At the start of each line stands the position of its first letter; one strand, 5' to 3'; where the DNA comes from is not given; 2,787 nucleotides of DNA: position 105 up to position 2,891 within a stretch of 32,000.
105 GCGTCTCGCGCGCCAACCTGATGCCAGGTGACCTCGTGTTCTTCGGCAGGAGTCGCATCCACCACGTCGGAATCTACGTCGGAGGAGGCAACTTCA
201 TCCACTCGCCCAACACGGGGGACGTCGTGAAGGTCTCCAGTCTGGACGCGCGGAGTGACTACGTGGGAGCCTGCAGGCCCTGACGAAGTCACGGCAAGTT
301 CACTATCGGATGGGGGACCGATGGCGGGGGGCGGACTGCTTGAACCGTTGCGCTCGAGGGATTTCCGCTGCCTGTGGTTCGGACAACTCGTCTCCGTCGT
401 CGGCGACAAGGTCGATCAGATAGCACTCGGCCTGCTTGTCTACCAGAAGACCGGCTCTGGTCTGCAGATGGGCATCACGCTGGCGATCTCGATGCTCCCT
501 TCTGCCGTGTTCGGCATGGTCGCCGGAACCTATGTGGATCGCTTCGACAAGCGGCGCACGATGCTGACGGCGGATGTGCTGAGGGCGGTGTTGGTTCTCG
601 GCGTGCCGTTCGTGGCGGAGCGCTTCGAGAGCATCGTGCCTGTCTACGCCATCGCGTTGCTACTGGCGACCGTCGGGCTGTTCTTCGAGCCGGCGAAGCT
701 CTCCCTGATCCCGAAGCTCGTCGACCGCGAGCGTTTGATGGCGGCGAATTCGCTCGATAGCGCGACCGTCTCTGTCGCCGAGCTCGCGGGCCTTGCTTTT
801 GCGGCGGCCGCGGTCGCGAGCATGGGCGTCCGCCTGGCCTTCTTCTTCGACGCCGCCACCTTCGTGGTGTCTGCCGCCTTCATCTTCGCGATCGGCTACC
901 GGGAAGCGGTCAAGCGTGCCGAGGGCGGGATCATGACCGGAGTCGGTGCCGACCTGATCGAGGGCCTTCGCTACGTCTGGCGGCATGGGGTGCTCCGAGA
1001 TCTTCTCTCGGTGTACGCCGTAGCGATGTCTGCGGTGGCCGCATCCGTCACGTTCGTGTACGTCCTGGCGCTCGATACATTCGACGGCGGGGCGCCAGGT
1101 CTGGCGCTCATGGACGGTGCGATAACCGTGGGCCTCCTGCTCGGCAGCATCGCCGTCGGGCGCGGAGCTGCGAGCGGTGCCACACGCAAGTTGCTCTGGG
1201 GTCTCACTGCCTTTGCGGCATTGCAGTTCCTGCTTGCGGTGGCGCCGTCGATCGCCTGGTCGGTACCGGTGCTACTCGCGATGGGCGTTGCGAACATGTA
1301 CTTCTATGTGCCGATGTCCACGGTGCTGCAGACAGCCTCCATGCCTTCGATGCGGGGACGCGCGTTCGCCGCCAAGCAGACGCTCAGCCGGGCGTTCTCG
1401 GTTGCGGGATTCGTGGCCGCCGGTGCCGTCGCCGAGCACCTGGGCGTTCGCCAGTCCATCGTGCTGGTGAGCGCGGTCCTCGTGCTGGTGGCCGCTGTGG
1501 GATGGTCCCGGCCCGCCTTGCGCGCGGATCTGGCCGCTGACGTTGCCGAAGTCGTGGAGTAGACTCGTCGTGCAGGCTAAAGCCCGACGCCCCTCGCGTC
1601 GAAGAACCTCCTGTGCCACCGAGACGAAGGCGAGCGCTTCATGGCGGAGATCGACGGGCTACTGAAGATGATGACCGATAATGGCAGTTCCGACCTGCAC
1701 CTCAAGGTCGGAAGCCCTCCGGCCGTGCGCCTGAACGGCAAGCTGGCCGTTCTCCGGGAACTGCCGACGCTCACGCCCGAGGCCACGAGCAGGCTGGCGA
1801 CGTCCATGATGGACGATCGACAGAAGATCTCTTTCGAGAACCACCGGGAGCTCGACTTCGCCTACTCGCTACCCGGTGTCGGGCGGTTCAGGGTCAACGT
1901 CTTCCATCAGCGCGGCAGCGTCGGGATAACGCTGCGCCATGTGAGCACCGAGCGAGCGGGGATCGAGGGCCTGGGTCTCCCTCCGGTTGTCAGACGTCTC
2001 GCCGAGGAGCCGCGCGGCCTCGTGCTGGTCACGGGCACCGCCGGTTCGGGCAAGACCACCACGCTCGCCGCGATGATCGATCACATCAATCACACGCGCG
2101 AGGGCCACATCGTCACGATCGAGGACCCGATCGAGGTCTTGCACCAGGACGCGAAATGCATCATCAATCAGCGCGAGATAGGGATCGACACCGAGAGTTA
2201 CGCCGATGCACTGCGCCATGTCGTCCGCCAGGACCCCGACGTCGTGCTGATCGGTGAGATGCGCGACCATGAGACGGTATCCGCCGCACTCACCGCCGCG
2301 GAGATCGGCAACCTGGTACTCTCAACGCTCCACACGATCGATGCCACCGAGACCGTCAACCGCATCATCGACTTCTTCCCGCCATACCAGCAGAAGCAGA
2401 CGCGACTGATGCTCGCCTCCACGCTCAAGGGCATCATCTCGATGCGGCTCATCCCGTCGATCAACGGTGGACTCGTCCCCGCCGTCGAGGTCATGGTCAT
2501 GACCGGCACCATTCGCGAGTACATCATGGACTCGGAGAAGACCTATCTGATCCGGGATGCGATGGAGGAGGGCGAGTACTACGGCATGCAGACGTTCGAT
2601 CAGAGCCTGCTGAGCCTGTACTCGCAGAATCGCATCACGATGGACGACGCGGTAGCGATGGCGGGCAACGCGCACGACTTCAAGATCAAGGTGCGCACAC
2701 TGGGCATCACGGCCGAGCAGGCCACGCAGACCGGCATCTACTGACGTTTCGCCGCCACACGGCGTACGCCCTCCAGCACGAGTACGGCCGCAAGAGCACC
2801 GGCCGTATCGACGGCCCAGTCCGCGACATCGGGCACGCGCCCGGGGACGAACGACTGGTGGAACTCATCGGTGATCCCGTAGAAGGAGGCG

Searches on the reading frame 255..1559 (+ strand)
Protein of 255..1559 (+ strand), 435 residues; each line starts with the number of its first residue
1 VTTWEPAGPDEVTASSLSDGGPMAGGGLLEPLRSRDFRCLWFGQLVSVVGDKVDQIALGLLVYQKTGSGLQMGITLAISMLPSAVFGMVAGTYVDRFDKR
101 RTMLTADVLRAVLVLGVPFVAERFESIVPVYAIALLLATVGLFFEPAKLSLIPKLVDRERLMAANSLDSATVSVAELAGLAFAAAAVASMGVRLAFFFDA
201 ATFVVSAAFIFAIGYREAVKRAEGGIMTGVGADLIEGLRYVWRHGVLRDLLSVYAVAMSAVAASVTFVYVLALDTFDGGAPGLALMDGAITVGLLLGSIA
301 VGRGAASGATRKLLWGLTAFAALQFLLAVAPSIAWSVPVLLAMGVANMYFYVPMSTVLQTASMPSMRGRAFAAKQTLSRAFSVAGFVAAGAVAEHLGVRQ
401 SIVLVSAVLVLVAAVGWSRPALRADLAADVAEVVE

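Call 7: search_protein_families(library=pfam, proteins=[window:255-1559:+], max_evalue=0.001)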
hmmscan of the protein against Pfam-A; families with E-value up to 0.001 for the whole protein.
window:255-1559:+ (435 aa): 2 families
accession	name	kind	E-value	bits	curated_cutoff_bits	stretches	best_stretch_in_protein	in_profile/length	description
PF05977.19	MFS_3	-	2.5e-27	96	27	1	29-418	4-392/524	Transmembrane secretion effector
PF07690.21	MFS_1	-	2.7e-26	92.7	33.4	2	40-377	1-338/347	Major Facilitator Superfamily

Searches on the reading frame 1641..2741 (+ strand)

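Call 7: search_protein_families(library=pfam, proteins=[window:1641-2741:+], max_evalue=0.001)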
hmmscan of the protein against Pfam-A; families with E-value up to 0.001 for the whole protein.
window:1641-2741:+ (367 aa): 5 families
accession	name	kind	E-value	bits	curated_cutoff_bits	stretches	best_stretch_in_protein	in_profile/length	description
PF00437.27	T2SSE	-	4e-42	144.6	24.9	1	108-273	121-280/370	Type II/IV secretion system protein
PF13604.12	AAA_30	-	2.2e-06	28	27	1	116-207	9-97/191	AAA domain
PF25199.1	nSTAND_NTPase5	-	5.8e-05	23.4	34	1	120-174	36-90/145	Novel STAND NTPase 5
PF13191.12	AAA_16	-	0.00022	22.2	32.6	1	123-161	23-57/167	AAA ATPase domain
PF13245.12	AAA_19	-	0.00095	19.8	25.1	0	125-154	11-40/134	AAA domain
